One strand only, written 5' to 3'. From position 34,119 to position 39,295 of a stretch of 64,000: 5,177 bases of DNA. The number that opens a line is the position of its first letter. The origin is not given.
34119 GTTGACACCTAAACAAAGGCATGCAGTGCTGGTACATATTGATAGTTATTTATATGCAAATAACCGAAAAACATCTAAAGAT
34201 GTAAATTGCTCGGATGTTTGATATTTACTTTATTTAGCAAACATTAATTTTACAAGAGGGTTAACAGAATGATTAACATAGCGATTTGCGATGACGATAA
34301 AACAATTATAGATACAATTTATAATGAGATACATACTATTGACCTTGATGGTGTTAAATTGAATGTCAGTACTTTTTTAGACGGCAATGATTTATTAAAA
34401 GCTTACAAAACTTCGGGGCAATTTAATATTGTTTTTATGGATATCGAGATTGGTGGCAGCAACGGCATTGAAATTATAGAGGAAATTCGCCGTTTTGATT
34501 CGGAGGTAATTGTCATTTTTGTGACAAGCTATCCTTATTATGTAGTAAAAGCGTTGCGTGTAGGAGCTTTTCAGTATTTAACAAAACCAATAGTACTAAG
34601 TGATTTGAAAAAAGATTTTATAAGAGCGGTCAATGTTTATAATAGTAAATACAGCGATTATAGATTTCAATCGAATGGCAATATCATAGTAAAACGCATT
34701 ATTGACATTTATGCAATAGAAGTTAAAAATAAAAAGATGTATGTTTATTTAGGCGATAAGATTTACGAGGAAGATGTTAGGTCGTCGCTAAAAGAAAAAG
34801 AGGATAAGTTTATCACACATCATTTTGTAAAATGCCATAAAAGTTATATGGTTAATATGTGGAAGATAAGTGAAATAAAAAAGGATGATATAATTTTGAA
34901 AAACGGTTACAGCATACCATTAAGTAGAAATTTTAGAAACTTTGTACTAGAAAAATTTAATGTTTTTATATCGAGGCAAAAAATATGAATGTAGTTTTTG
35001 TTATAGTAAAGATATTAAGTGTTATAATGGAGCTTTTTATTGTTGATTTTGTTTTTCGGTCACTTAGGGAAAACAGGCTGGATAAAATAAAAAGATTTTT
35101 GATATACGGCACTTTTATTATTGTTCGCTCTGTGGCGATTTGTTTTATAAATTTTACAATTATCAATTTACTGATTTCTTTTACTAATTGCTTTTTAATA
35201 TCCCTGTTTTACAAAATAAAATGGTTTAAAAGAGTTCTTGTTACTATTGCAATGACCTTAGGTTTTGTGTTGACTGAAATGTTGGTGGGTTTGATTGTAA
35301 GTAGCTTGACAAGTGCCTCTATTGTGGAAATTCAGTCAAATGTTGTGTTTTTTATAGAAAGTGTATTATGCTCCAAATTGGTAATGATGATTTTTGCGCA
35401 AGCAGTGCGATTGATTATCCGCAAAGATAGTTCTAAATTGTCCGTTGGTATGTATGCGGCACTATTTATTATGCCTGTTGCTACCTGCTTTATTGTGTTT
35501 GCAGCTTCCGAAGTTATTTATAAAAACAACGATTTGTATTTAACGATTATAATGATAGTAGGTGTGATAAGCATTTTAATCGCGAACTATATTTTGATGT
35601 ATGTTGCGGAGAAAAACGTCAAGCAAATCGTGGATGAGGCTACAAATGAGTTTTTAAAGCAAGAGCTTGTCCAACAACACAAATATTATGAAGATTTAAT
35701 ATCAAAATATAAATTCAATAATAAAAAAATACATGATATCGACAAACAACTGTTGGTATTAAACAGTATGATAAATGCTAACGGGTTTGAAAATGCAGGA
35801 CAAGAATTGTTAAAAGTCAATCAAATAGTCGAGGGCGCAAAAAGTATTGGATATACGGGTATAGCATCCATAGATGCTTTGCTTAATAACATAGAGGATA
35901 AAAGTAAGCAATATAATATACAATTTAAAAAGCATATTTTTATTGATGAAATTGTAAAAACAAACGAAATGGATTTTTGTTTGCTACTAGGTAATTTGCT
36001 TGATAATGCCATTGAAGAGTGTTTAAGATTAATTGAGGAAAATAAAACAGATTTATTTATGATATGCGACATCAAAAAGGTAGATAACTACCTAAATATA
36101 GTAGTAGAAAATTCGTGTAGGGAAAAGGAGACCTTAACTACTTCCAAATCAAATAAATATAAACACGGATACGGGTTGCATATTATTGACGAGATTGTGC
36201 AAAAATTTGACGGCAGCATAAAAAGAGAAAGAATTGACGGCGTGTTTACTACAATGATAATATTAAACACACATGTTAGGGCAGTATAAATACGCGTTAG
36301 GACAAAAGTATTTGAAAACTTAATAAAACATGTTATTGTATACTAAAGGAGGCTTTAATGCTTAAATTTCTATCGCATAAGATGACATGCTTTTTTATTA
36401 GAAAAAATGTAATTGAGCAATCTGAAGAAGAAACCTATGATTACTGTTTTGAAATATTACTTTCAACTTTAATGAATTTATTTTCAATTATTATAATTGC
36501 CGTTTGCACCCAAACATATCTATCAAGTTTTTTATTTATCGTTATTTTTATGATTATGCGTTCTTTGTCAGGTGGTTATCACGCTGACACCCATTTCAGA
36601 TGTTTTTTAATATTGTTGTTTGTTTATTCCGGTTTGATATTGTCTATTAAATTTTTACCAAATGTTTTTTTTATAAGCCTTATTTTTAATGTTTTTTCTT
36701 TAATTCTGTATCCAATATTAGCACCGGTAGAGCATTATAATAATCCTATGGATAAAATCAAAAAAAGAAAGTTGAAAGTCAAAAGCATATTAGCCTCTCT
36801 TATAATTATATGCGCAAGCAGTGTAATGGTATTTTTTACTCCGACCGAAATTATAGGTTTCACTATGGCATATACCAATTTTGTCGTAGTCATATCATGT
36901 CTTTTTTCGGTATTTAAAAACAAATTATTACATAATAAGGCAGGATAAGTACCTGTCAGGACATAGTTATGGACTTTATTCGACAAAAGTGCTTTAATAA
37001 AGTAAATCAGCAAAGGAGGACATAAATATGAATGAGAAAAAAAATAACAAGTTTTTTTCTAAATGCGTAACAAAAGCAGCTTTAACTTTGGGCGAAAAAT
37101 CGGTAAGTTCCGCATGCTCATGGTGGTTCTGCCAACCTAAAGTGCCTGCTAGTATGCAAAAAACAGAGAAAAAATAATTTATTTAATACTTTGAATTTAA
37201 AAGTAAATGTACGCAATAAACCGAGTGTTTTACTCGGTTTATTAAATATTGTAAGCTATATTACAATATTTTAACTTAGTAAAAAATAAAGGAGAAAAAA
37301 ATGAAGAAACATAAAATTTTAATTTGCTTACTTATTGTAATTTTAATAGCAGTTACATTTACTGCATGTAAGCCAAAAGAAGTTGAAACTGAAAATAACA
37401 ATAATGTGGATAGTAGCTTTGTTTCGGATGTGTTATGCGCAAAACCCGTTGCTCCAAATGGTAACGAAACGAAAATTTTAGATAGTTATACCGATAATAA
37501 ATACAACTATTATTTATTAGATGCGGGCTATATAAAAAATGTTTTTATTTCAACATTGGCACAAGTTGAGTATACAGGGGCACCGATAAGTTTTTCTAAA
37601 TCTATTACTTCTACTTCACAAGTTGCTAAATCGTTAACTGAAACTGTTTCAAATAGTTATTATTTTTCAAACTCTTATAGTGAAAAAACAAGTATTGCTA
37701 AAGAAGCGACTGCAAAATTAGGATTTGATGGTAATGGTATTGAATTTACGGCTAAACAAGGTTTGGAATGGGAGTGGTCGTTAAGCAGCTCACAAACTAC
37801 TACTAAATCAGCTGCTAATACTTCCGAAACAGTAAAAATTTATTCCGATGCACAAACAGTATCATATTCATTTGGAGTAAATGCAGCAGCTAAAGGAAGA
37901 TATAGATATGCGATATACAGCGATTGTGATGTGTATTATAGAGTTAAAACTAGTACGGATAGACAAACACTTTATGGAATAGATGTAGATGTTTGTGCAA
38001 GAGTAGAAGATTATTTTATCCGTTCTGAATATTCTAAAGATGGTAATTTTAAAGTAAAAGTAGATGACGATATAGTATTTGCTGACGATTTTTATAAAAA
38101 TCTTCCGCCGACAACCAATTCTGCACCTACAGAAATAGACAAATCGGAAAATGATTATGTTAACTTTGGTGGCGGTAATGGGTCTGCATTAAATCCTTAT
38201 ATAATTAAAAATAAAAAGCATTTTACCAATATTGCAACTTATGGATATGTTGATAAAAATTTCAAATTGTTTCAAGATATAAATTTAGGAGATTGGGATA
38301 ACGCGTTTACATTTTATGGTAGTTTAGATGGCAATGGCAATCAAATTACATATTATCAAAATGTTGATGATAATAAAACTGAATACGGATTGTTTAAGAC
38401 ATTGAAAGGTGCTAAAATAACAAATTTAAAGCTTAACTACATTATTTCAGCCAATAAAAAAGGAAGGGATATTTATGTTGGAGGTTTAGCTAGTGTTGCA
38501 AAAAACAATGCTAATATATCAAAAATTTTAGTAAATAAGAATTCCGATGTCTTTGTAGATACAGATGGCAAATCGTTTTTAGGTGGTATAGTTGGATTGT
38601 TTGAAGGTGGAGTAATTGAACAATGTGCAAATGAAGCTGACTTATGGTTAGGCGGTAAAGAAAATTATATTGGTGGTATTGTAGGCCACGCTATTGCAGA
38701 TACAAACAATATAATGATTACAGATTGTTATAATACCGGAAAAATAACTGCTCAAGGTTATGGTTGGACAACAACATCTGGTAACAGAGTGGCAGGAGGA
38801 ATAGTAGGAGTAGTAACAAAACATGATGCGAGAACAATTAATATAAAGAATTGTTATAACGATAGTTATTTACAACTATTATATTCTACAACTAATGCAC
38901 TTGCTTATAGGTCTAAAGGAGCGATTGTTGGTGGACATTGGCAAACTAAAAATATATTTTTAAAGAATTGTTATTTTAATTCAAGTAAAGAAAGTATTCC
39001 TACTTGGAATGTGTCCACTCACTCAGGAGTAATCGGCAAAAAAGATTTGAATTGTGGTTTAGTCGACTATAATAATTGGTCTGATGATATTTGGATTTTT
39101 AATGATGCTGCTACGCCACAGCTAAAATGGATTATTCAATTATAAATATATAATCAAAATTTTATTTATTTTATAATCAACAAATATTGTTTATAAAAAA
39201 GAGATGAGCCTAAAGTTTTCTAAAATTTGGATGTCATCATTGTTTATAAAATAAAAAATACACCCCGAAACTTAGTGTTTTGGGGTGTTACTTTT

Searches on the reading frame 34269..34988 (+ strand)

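Call 16: search_protein_families(library=pfam, proteins=[window:34269-34988:+], max_evalue=0.001)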
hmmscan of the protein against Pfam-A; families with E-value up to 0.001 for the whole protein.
window:34269-34988:+ (239 aa): 2 families
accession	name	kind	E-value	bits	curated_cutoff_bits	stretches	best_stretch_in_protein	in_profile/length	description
PF00072.30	Response_reg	-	1.2e-17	64.6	30.2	1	4-115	1-108/111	Response regulator receiver domain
PF04397.21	LytTR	-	1.9e-15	57.3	22.6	1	139-224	3-91/98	LytTr DNA-binding domain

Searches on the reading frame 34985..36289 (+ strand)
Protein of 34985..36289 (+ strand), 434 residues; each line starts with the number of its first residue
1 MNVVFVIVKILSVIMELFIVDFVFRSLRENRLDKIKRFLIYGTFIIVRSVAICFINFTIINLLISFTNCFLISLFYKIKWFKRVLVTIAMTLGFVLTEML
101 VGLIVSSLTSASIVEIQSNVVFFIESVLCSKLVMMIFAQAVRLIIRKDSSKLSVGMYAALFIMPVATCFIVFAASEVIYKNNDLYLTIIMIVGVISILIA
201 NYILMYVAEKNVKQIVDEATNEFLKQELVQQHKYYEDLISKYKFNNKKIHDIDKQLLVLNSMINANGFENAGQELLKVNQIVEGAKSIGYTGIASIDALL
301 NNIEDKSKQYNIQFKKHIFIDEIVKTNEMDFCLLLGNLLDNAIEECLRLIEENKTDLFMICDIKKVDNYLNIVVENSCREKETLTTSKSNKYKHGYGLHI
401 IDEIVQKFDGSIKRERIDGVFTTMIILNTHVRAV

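Call 16: search_protein_families(library=pfam, proteins=[window:34985-36289:+], max_evalue=0.001)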
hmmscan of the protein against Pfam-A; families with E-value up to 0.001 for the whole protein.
window:34985-36289:+ (434 aa): 2 families
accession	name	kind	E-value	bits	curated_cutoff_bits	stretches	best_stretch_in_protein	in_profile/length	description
PF14501.12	HATPase_c_5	-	2.5e-17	63.1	22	1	327-427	2-101/102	GHKL domain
PF02518.31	HATPase_c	-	0.00013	22.9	26.4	1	328-425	3-104/111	Histidine kinase-, DNA gyrase B-, and HSP90-like ATPase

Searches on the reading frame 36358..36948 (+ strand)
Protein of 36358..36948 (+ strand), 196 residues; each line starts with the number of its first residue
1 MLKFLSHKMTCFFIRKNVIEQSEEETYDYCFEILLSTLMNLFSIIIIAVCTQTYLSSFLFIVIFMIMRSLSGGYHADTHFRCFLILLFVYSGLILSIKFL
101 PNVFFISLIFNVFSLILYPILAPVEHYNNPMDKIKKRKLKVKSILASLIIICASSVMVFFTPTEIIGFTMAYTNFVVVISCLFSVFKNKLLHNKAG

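Call 16: search_protein_families(library=pfam, proteins=[window:36358-36948:+], max_evalue=0.001)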
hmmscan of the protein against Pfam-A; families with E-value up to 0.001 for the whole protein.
window:36358-36948:+ (196 aa): 1 family
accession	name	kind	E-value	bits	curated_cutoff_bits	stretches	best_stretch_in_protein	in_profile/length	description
PF04647.20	AgrB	-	4.4e-34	117.9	23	1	7-181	2-181/185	Accessory gene regulator B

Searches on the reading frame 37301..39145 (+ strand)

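Call 16: search_protein_families(library=pfam, proteins=[window:37301-39145:+], max_evalue=0.001)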
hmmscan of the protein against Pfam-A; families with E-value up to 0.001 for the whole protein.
window:37301-39145:+ (614 aa): 1 family
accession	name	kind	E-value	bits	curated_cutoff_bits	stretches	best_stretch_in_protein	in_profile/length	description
PF07581.17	Glug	-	5.1e-08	33.3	20.5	1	455-483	3-28/28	The GLUG motif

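Call 24: search_protein_families(library=ncbifam, proteins=[window:37301-39145:+], max_evalue=0.01)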
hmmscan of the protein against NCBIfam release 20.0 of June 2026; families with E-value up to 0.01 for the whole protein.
window:37301-39145:+ (614 aa): 0 families
